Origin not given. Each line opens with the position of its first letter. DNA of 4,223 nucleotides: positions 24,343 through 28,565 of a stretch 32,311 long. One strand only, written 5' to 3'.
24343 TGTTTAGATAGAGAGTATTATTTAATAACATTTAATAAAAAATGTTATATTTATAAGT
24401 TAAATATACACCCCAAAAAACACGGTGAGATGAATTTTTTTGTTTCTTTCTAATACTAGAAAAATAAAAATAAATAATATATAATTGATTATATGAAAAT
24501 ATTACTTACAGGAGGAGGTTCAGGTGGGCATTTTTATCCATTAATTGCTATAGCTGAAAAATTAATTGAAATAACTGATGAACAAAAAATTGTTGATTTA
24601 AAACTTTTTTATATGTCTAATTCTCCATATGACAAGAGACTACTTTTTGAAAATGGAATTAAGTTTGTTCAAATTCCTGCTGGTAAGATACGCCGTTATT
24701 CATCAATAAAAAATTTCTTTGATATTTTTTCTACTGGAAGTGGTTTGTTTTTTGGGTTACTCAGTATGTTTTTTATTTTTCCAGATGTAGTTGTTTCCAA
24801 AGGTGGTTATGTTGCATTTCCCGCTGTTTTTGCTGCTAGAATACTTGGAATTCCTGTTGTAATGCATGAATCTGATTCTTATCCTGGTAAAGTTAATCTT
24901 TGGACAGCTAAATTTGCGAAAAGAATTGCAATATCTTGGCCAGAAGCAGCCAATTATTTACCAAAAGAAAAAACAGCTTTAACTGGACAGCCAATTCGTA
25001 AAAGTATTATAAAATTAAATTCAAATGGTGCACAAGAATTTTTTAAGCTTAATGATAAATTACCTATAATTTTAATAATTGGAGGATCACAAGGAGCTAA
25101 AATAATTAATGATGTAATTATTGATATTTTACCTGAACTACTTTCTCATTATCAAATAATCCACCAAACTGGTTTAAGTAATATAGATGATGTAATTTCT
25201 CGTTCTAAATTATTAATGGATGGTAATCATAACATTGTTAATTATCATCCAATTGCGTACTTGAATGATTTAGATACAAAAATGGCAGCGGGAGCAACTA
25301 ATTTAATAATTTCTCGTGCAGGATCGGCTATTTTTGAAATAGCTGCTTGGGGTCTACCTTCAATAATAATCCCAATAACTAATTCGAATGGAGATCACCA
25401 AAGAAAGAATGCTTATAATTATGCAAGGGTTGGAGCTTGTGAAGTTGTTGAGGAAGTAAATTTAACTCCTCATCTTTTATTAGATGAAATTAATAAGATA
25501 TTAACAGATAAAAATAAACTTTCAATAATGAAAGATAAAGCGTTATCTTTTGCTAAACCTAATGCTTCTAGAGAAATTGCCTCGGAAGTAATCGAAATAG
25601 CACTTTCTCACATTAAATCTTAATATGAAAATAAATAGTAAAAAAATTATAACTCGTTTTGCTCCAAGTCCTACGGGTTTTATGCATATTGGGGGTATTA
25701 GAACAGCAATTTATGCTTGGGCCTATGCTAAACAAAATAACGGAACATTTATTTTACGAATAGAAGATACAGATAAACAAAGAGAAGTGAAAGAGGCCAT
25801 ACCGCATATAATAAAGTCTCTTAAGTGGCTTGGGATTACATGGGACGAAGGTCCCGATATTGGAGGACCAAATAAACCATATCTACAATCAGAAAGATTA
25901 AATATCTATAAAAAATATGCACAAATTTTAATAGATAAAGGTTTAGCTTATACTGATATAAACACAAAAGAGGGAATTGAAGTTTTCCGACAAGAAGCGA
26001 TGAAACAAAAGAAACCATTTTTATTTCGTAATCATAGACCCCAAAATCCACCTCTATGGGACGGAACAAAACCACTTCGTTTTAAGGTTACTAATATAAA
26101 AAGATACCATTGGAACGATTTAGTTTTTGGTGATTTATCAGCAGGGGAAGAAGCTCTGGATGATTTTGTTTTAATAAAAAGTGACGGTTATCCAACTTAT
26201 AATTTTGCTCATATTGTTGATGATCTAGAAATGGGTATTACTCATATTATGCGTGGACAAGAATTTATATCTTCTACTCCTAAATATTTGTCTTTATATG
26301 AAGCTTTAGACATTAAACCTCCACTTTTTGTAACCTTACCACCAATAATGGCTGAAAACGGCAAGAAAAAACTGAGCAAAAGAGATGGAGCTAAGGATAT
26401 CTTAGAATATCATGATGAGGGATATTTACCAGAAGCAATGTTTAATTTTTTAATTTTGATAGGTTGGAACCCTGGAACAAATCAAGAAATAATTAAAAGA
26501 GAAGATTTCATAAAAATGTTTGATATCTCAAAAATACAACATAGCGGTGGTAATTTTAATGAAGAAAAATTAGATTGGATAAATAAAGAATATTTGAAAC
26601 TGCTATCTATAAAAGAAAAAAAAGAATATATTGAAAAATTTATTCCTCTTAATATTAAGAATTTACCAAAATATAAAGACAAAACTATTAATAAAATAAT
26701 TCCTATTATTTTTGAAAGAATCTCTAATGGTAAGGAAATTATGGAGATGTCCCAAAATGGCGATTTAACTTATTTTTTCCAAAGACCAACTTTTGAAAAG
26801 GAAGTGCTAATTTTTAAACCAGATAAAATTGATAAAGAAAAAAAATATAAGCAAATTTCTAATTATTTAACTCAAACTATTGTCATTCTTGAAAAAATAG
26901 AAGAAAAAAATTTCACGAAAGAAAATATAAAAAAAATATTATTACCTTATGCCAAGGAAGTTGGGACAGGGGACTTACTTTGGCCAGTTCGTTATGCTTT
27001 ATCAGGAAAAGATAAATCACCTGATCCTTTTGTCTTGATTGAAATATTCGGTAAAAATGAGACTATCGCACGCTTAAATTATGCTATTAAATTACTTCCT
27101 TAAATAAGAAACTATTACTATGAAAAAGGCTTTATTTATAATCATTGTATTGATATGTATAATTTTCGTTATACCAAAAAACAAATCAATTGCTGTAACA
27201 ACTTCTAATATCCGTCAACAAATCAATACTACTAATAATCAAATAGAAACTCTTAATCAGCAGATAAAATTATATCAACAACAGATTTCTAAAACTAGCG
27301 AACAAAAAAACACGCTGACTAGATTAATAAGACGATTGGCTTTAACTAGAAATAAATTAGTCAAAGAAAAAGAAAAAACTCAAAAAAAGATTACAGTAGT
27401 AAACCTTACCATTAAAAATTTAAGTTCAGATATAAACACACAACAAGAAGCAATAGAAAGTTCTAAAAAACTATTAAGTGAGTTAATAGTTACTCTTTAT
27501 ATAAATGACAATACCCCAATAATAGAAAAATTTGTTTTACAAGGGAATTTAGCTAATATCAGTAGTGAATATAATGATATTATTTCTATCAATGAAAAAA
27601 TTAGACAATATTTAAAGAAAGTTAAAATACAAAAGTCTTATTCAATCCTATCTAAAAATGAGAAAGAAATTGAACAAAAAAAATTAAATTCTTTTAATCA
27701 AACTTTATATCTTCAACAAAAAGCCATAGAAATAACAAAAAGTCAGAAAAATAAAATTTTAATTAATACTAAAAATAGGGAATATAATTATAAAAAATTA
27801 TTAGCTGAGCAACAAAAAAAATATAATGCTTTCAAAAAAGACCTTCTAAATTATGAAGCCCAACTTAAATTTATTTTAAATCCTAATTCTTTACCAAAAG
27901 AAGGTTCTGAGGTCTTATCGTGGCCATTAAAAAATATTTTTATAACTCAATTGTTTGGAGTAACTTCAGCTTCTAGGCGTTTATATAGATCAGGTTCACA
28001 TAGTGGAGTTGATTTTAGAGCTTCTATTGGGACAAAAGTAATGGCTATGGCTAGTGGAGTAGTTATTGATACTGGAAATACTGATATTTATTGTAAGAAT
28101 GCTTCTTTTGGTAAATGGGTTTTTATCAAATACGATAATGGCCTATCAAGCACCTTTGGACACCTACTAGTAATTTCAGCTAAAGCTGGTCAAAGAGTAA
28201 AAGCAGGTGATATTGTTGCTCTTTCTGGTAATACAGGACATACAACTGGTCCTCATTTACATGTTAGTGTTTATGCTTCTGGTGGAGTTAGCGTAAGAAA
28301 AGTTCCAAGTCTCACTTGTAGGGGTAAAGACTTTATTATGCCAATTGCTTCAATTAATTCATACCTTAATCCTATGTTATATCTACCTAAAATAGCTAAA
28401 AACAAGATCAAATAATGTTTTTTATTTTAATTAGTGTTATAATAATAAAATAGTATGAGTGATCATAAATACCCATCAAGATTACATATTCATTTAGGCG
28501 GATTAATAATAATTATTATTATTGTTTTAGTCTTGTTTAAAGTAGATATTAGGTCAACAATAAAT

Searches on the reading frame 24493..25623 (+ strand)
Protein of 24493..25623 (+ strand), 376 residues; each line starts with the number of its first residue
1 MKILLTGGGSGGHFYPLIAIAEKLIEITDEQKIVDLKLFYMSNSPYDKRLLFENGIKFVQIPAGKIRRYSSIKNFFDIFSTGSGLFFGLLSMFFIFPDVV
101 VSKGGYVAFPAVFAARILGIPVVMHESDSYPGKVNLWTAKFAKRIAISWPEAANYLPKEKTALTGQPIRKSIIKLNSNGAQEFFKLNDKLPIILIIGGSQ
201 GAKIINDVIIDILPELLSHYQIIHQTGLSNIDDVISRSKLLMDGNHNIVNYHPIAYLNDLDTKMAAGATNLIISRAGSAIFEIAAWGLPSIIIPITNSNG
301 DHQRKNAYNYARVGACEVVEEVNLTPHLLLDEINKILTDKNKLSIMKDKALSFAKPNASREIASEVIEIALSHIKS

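Call 23: search_protein_families(library=pfam, proteins=[window:24493-25623:+], max_evalue=0.00001)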
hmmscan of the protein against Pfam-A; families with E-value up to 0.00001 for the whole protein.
window:24493-25623:+ (376 aa): 2 families
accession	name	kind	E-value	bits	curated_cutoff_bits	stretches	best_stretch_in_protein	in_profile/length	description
PF04101.22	Glyco_tran_28_C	-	2.2e-29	103.1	22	1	192-358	1-162/166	Glycosyltransferase family 28 C-terminal domain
PF03033.26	Glyco_transf_28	-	2.2e-28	99.5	26.2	1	3-147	1-139/139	Glycosyltransferase family 28 N-terminal domain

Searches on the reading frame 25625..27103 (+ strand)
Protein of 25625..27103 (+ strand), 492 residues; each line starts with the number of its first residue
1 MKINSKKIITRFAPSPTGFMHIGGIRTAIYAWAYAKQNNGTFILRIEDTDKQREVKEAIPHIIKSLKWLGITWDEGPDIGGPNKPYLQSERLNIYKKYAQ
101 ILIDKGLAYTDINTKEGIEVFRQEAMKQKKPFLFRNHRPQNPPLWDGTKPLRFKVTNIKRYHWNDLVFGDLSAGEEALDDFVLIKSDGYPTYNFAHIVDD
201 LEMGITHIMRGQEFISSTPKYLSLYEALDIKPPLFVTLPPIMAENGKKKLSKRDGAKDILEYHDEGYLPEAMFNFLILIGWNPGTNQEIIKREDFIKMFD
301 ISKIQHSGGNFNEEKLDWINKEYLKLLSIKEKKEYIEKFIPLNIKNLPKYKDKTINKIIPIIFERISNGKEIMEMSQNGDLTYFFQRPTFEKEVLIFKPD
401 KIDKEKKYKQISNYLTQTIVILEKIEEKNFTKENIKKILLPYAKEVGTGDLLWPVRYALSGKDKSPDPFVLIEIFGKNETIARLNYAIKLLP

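Call 23: search_protein_families(library=pfam, proteins=[window:25625-27103:+], max_evalue=0.00001)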
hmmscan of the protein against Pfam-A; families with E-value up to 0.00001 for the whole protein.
window:25625-27103:+ (492 aa): 2 families
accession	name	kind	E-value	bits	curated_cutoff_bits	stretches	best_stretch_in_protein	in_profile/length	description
PF00749.27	tRNA-synt_1c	-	2.1e-90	303.3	23.4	1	7-318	1-314/314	tRNA synthetases class I (E and Q), catalytic domain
PF19269.4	Anticodon_2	-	1.1e-20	74.9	23.6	1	342-488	9-141/141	Anticodon binding domain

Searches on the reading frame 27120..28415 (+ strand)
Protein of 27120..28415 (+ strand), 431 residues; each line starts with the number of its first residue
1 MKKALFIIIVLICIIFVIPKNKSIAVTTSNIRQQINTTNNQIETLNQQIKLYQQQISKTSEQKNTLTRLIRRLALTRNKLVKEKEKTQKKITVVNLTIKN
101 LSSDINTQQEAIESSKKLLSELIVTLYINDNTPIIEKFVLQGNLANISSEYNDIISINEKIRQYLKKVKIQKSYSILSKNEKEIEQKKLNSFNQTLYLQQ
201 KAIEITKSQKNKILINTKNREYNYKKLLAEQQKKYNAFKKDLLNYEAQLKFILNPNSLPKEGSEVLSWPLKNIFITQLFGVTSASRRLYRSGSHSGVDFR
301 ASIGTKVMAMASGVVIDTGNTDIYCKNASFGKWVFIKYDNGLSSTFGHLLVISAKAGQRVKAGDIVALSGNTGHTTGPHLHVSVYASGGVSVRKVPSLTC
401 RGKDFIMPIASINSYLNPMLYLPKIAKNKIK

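Call 23: search_protein_families(library=pfam, proteins=[window:27120-28415:+], max_evalue=0.00001)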
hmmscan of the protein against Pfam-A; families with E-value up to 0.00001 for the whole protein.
window:27120-28415:+ (431 aa): 1 family
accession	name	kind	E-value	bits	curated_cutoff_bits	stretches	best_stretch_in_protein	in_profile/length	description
PF01551.29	Peptidase_M23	-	3.4e-24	85.3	28.7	1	293-388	2-91/96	Peptidase family M23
